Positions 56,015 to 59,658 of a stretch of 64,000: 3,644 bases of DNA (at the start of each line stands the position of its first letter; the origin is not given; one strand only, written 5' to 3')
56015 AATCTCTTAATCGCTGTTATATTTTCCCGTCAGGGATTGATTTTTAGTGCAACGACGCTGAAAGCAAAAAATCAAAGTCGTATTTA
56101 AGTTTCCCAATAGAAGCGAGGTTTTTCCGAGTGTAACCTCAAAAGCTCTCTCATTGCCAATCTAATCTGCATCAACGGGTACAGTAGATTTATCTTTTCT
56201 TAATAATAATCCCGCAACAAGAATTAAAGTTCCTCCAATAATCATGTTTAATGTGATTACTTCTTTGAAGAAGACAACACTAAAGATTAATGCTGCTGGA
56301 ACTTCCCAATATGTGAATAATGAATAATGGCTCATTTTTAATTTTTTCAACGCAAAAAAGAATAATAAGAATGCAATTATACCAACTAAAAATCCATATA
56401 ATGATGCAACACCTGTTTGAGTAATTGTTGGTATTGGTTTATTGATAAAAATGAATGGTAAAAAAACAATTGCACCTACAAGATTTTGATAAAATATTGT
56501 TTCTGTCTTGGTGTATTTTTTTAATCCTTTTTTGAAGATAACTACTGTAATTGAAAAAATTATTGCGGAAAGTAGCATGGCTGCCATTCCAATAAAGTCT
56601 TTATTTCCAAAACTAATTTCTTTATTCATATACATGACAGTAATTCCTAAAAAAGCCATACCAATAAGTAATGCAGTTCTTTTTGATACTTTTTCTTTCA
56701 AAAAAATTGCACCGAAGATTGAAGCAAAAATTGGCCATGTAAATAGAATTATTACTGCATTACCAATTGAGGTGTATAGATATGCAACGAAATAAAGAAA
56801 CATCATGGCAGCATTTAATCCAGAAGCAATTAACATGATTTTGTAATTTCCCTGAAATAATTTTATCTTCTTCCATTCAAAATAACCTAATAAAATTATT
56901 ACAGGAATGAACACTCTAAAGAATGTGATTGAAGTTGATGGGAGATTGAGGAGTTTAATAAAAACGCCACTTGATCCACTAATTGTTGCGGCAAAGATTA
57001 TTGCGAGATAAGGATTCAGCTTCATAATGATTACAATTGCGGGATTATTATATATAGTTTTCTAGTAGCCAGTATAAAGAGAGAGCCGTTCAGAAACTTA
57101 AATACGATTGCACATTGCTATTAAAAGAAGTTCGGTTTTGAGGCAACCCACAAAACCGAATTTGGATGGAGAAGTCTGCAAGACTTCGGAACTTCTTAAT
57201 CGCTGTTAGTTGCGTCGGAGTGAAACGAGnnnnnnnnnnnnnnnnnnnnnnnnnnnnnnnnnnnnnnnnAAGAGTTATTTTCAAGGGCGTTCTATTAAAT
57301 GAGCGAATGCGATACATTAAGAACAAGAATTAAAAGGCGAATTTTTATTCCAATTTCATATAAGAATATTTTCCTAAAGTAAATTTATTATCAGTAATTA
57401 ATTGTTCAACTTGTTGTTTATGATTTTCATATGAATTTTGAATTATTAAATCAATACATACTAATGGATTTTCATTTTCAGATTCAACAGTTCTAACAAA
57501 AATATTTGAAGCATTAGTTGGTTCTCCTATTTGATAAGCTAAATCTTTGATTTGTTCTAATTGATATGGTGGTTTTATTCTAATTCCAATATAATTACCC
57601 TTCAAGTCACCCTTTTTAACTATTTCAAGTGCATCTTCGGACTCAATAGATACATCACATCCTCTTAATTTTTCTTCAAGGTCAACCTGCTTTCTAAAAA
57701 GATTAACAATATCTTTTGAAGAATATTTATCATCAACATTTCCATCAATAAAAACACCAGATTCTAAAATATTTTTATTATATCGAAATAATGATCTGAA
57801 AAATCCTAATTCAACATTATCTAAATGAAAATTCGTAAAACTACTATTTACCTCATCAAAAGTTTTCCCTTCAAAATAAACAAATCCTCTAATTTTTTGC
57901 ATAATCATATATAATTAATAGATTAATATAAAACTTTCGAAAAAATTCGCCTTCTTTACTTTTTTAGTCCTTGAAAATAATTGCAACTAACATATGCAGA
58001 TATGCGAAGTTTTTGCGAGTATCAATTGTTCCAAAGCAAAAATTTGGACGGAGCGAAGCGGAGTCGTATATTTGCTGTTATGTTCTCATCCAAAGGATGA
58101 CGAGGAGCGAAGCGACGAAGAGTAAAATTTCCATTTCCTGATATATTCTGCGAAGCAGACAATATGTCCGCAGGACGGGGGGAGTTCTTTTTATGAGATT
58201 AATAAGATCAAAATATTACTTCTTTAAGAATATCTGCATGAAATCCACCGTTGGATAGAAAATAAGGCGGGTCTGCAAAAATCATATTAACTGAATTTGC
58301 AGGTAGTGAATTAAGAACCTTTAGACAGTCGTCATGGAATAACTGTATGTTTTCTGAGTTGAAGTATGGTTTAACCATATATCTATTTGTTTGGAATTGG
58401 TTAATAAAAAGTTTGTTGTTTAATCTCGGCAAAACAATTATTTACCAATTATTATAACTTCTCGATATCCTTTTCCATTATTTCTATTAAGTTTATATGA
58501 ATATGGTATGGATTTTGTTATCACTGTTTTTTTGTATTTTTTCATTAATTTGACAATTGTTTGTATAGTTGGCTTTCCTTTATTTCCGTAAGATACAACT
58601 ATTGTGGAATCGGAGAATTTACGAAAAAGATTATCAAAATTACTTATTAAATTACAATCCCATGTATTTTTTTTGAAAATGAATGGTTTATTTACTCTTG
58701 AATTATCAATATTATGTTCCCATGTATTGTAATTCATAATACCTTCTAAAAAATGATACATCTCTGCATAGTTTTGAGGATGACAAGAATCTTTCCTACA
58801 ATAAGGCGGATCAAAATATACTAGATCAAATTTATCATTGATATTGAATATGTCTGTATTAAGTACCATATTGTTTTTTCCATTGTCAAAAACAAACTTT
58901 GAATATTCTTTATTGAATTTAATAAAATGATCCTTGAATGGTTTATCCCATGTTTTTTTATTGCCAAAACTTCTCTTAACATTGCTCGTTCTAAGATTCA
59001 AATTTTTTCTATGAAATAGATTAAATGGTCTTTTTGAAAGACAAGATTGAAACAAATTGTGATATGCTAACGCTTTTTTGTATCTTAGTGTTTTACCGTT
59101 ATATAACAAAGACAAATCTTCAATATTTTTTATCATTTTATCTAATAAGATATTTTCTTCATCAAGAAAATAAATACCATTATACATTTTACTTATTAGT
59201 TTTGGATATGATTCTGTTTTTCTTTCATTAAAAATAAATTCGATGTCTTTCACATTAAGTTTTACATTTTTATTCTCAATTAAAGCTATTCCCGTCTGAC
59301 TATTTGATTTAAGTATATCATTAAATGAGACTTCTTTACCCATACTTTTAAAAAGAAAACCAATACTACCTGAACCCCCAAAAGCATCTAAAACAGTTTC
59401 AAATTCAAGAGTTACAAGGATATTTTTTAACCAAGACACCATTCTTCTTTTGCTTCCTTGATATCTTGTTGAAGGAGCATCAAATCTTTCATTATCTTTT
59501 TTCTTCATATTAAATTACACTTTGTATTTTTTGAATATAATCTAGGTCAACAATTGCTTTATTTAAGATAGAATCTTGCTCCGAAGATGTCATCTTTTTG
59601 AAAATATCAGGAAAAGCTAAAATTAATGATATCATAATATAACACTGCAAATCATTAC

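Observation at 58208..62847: Six-gene operon RHH - GHKL/MORC-like ATPase - unknown - HEPN-like - Dam-type methylase - (truncated methylase): candidate undescribed defence system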

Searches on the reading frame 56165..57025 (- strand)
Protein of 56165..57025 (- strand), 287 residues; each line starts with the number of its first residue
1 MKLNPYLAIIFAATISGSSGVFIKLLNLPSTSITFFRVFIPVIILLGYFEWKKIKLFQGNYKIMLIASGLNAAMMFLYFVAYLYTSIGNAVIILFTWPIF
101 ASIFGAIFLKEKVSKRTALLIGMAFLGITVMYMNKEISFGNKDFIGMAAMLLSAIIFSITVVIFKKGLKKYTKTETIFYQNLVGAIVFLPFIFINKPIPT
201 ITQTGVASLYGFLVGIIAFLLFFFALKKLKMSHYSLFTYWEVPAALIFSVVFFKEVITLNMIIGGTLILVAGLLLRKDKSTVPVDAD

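Call 86: search_protein_families(library=pfam, proteins=[window:56165-57025:-], max_evalue=0.01)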
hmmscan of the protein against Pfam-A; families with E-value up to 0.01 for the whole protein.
window:56165-57025:- (287 aa): 1 family
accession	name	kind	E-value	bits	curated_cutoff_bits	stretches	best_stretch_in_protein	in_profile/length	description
PF00892.27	EamA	-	2.2e-34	119.1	28.2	2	145-274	2-132/135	EamA-like transporter family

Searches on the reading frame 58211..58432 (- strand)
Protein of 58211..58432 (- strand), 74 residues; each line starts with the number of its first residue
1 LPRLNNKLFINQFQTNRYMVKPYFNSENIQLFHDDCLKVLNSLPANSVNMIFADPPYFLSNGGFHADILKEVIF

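Call 3: search_protein_families(library=pfam, proteins=[window:58211-58432:-], max_evalue=0.1)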
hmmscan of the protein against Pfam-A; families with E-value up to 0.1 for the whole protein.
window:58211-58432:- (74 aa): 1 family
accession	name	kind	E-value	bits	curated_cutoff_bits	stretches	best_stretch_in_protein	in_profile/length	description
PF03602.21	Cons_hypoth95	-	0.031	14.4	24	1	26-59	91-125/182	Conserved hypothetical protein 95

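Call 4: search_protein_families(library=padloc, proteins=[window:58211-58432:-], max_evalue=0.1)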
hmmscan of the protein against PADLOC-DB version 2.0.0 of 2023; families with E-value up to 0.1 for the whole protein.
window:58211-58432:- (74 aa): 32 families (the best 25 are shown)
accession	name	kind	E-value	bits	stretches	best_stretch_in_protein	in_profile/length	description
PDLC03371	MTase_II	-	2.2e-13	48.4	1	21-66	3-48/260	Type II methyltransferase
PDLC03216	MTase_II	-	9.8e-10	35.9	1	26-63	9-46/364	Type II methyltransferase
PDLC03238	MTase_II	-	3.9e-09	34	1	12-60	106-155/428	Type II methyltransferase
PDLC03299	MTase_II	-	4.2e-09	34.3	1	20-59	6-45/296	Type II methyltransferase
PDLC03738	oMTase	-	8.2e-09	32.6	1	30-63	22-55/376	orphan methyltransferase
PDLC03265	MTase_II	-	1.2e-08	32.8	1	20-59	17-55/333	Type II methyltransferase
PDLC03321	MTase_II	-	5.6e-06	23.8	1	30-66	15-49/245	Type II methyltransferase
PDLC03353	MTase_II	-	6.4e-06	23.9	1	20-58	1-38/260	Type II methyltransferase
PDLC03320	MTase_II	-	1.5e-05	22.3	1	24-60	28-64/289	Type II methyltransferase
PDLC03302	MTase_II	-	6.9e-05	19.8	1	30-64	6-40/626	Type II methyltransferase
PDLC03387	MTase_II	-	9.4e-05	19.7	1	28-58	11-41/289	Type II methyltransferase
PDLC03228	MTase_II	-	0.00012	20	1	31-59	4-32/227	Type II methyltransferase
PDLC03251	MTase_II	-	0.00017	19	1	30-58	6-34/282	Type II methyltransferase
PDLC04134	mad2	-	0.00022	18.2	1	24-71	336-381/492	mads_2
PDLC03323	MTase_II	-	0.00026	18.2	1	21-60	7-46/330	Type II methyltransferase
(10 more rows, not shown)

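Call 5: search_protein_families(library=ncbifam, proteins=[window:58211-58432:-], max_evalue=0.1)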
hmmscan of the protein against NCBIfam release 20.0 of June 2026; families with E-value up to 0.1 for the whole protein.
window:58211-58432:- (74 aa): 5 families
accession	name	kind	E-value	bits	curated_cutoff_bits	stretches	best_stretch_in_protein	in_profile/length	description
NF008572.0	PRK11524.1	equivalog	3e-08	33.1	292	1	21-59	7-45/294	adenine-specific DNA-methyltransferase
NF050803.1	DnaMtaseCcrMCaul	equivalog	2.5e-07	29.9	830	1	30-60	5-35/350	adenine-specific DNA-methyltransferase CcrM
NF010253.0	PRK13699.1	subfamily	0.0006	19.5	244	1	32-59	5-32/226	DNA methyltransferase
TIGR00095.1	TIGR00095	equivalog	0.011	15.4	117.5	1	10-61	88-138/194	16S rRNA (guanine(966)-N(2))-methyltransferase RsmD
NF008748.0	PRK11783.1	equivalog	0.05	11.8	466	1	24-61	589-624/704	bifunctional 23S rRNA (guanine(2069)-N(7))-methyltransferase RlmK/23S rRNA (guanine(2445)-N(2))-methyltransferase RlmL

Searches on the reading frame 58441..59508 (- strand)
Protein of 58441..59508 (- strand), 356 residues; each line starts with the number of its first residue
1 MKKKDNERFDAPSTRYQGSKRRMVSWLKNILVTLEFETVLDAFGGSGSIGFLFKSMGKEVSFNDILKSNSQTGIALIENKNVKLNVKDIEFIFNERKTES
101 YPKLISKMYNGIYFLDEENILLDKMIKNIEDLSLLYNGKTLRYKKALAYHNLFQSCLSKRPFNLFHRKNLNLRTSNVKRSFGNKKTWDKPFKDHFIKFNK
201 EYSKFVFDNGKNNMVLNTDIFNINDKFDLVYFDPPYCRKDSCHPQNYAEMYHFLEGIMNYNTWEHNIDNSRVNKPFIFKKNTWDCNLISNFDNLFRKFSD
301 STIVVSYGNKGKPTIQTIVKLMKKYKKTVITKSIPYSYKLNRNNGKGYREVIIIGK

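Call 3: search_protein_families(library=pfam, proteins=[window:58441-59508:-], max_evalue=0.1)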
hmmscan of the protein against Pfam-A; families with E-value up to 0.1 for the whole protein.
window:58441-59508:- (356 aa): 2 families
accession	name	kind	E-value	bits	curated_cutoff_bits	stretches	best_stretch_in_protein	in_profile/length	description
PF02086.21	MethyltransfD12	-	1.1e-12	48.7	22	1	16-261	1-204/253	D12 class N6 adenine-specific DNA methyltransferase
PF03602.21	Cons_hypoth95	-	2e-06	28.1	24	1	24-116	33-120/182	Conserved hypothetical protein 95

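Call 4: search_protein_families(library=padloc, proteins=[window:58441-59508:-], max_evalue=0.1)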
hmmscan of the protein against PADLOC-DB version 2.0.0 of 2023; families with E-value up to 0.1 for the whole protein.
window:58441-59508:- (356 aa): 8 families
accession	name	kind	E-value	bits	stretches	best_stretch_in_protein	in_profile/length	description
PDLC03261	MTase_II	-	2.1e-47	159.8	1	11-341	308-622/643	Type II methyltransferase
PDLC03385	MTase_II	-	1.5e-29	101.4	1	12-348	7-326/336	Type II methyltransferase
PDLC03257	MTase_II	-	6.4e-11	40.1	1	13-344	12-325/343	Type II methyltransferase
PDLC03342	MTase_II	-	8.7e-10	36.2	2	13-112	24-121/383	Type II methyltransferase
PDLC03298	MTase_II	-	1.5e-09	35.4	2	15-96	3-88/362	Type II methyltransferase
PDLC03287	MTase_II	-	2e-07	28.2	1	15-345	2-326/646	Type II methyltransferase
PDLC04134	mad2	-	1.7e-05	21.8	1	9-68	265-324/492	mads_2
PDLC03345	MTase_II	-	0.00026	17.5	1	16-66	25-79/581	Type II methyltransferase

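Call 5: search_protein_families(library=ncbifam, proteins=[window:58441-59508:-], max_evalue=0.1)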
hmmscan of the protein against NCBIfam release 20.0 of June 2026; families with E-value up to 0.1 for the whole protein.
window:58441-59508:- (356 aa): 4 families
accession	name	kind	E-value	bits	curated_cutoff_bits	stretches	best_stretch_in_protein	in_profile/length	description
TIGR00537.1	hemK_rel_arch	hypoth_equivalog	0.00013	21.8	87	1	209-238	64-94/179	HemK2/MTQ2 family protein methyltransferase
TIGR00095.1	TIGR00095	equivalog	0.0011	18.6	117.5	0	223-239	121-137/194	16S rRNA (guanine(966)-N(2))-methyltransferase RsmD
NF011529.0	PRK14968.1-3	equivalog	0.013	14.9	162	0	211-238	82-110/198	putative methyltransferase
NF011528.0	PRK14968.1-2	equivalog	0.056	13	171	0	27-81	30-84/205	putative methyltransferase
